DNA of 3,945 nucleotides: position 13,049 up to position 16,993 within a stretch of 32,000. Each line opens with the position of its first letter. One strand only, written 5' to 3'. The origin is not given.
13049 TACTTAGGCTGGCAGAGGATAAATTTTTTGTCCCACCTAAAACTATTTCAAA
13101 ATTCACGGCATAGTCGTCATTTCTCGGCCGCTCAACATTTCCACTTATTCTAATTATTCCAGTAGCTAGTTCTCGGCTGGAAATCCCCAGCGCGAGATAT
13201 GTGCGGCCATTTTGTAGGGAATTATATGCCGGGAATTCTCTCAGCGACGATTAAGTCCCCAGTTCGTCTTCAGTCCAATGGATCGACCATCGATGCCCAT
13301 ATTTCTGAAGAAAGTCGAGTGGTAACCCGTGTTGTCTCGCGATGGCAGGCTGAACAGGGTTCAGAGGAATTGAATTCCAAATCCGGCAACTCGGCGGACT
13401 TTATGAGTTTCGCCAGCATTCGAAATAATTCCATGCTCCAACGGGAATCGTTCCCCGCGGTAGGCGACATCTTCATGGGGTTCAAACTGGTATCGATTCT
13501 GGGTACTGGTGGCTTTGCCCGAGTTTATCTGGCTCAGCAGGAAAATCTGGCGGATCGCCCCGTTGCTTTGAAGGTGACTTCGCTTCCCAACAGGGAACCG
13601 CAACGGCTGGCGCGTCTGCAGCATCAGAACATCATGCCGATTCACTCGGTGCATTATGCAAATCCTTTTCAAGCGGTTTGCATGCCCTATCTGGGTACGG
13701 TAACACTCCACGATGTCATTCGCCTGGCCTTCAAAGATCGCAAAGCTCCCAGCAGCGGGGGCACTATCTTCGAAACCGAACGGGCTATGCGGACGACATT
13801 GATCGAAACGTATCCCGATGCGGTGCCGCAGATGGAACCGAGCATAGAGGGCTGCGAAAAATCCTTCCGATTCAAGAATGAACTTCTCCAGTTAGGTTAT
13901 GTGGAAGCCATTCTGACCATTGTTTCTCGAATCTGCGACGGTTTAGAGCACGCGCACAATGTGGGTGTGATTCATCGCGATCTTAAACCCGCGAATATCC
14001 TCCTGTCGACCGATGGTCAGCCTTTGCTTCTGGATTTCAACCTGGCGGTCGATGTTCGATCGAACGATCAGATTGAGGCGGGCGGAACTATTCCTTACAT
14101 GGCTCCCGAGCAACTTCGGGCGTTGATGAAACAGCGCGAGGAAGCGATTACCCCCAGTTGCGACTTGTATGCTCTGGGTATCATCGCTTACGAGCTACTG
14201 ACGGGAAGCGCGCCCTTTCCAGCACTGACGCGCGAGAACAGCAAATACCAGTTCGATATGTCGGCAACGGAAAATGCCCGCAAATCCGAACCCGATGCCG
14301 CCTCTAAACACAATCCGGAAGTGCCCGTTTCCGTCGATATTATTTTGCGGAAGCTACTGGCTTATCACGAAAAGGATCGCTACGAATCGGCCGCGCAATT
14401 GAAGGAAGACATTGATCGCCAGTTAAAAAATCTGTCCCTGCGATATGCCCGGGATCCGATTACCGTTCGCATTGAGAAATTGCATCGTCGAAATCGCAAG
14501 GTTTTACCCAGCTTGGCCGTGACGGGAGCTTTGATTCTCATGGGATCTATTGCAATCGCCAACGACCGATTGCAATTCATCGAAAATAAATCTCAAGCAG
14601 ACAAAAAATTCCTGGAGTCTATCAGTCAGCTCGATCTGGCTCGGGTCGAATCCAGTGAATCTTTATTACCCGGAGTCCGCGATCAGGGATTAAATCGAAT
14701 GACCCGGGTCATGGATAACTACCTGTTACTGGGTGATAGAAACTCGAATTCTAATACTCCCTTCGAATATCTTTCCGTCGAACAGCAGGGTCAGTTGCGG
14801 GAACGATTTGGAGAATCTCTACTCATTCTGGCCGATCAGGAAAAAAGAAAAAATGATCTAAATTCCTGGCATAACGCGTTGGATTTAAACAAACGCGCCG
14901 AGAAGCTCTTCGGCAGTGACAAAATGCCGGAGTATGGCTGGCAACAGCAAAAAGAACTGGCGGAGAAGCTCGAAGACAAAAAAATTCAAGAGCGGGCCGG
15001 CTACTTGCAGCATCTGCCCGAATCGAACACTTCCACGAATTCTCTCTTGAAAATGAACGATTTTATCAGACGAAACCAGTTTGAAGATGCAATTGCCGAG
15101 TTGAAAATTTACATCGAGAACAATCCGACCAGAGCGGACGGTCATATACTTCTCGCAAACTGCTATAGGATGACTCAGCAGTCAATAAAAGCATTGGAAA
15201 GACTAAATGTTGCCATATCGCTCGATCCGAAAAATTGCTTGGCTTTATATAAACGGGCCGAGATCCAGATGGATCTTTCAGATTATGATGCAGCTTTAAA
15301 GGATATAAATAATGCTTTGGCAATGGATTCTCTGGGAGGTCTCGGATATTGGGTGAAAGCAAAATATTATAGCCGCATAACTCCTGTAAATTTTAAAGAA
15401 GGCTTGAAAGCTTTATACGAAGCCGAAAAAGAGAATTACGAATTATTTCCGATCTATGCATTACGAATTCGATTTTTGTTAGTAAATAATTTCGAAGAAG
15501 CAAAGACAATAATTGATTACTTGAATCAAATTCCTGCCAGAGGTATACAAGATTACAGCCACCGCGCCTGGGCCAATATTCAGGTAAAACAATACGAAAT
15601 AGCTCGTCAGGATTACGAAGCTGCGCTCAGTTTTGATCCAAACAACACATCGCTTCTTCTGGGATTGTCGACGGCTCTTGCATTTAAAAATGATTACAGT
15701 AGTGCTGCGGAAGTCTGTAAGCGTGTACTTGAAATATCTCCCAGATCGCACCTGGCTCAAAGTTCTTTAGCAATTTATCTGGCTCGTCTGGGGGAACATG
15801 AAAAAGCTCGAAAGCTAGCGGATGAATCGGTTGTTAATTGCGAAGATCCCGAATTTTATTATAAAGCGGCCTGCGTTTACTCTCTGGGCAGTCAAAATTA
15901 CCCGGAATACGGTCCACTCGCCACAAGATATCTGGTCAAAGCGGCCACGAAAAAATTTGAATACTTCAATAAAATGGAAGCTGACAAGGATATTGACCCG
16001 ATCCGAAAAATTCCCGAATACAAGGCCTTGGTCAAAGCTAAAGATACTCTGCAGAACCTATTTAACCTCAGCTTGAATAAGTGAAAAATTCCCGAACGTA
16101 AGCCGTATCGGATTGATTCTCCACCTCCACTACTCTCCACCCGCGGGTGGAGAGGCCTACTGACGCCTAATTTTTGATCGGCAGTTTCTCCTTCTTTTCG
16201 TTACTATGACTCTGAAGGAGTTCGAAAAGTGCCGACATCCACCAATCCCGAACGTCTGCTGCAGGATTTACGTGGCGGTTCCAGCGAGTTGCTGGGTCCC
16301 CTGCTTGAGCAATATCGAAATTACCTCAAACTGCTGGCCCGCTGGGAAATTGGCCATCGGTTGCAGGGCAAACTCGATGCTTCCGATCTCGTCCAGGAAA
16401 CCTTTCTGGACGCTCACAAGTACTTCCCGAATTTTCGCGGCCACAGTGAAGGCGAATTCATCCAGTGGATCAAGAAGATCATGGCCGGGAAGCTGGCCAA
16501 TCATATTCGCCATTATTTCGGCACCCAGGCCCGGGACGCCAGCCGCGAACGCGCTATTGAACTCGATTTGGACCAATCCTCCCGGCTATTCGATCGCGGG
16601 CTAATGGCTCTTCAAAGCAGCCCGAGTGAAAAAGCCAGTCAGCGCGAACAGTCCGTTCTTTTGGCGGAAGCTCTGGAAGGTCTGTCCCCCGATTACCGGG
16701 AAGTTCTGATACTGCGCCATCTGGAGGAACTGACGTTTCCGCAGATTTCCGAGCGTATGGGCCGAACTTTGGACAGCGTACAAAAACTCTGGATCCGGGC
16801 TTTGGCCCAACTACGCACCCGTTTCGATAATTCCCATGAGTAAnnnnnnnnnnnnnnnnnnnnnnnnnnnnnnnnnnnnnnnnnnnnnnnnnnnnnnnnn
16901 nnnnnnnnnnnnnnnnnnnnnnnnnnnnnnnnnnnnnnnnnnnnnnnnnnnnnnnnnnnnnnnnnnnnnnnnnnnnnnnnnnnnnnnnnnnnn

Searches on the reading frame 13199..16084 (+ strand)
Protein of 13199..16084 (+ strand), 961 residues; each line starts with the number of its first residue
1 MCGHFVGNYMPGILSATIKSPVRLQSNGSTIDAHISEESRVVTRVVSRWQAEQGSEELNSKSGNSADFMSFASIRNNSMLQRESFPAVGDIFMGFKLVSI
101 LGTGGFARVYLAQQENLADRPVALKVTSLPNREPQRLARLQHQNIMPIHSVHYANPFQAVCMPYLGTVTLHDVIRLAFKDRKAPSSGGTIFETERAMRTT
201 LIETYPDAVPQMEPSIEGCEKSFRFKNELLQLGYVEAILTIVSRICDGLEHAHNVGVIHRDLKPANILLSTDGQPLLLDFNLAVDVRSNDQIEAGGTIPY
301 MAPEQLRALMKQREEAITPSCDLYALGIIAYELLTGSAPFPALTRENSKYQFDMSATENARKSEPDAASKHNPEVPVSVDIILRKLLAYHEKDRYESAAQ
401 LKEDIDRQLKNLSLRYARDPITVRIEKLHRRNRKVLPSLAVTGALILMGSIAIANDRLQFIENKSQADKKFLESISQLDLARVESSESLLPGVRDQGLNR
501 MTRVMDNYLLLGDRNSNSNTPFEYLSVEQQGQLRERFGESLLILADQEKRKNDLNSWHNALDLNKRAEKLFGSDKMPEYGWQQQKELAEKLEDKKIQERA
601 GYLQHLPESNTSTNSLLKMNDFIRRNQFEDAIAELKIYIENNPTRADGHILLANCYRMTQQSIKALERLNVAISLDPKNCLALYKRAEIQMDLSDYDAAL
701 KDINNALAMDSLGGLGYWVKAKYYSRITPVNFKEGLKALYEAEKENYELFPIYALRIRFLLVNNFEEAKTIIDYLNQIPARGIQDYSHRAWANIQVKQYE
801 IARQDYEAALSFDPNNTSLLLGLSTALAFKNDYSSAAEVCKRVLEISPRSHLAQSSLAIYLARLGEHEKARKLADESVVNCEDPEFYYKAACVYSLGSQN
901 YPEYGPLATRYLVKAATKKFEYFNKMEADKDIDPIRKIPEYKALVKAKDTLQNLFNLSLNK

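Call 33: search_protein_families(library=pfam, proteins=[window:13199-16084:+], max_evalue=0.001)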
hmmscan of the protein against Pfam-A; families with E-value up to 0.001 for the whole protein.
window:13199-16084:+ (961 aa): 17 families
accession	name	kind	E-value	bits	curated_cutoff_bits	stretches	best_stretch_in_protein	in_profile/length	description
PF00069.31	Pkinase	-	2.8e-35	122.4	31.7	1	239-399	101-256/263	Protein kinase domain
PF07714.23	PK_Tyr_Ser-Thr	-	1.2e-19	71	23.1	1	96-352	2-217/258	Protein tyrosine and serine/threonine kinase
PF07719.23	TPR_2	-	7.6e-15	54.2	27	0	786-816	4-34/34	Tetratricopeptide repeat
PF13371.12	TPR_9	-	6.4e-14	52.2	35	0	654-710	3-59/73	Tetratricopeptide repeat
PF13431.12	TPR_17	-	6.6e-14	51.4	24.4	0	672-700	5-33/34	Tetratricopeptide repeat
PF13432.12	TPR_16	-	7.1e-14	52.4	32.7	0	798-849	12-63/65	Tetratricopeptide repeat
PF13428.12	TPR_14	-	1.2e-10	41.4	23.5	0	856-890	6-41/44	Tetratricopeptide repeat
PF00515.34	TPR_1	-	2e-10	40.4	27.8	0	786-816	4-34/34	Tetratricopeptide repeat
PF14559.12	TPR_19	-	2.1e-10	41.2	25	1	797-849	5-57/68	Tetratricopeptide repeat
PF13414.12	TPR_11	-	6.2e-08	32.6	26.8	0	664-692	12-40/42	TPR repeat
PF25062.1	ARM_TT21_N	-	3.3e-07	30.7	40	0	753-846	104-197/222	Tetratricopeptide repeat protein 21 N-terminal ARM repeat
PF13181.12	TPR_8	-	1.2e-06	28.6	25.7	0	787-816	5-34/34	Tetratricopeptide repeat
PF12895.13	ANAPC3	-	2.7e-06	28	27.2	0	626-701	3-77/82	Anaphase-promoting complex, cyclosome, subunit 3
PF14531.12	Kinase-like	-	1.2e-05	25.2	25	1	97-394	16-289/289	Kinase-like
PF23914.1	TPR_CcmH_CycH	-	2.7e-05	24.5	42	0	794-871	61-141/158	Cytochrome c-type biogenesis protein H TPR domain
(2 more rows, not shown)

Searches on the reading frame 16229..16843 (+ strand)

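Call 33: search_protein_families(library=pfam, proteins=[window:16229-16843:+], max_evalue=0.001)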
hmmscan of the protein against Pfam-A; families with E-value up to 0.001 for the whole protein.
window:16229-16843:+ (204 aa): 4 families
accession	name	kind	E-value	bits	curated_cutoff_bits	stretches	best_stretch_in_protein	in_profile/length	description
PF08281.18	Sigma70_r4_2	-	7.6e-12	45.1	25.7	1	144-195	3-54/54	Sigma-70, region 4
PF04545.22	Sigma70_r4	-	4.8e-09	36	24.1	1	148-196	1-49/50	Sigma-70, region 4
PF07638.17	Sigma70_ECF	-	9.6e-07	29.3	21.1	1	9-195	6-179/185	ECF sigma factor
PF04542.20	Sigma70_r2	-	1.4e-06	28.4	24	1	30-94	3-66/71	Sigma-70 region 2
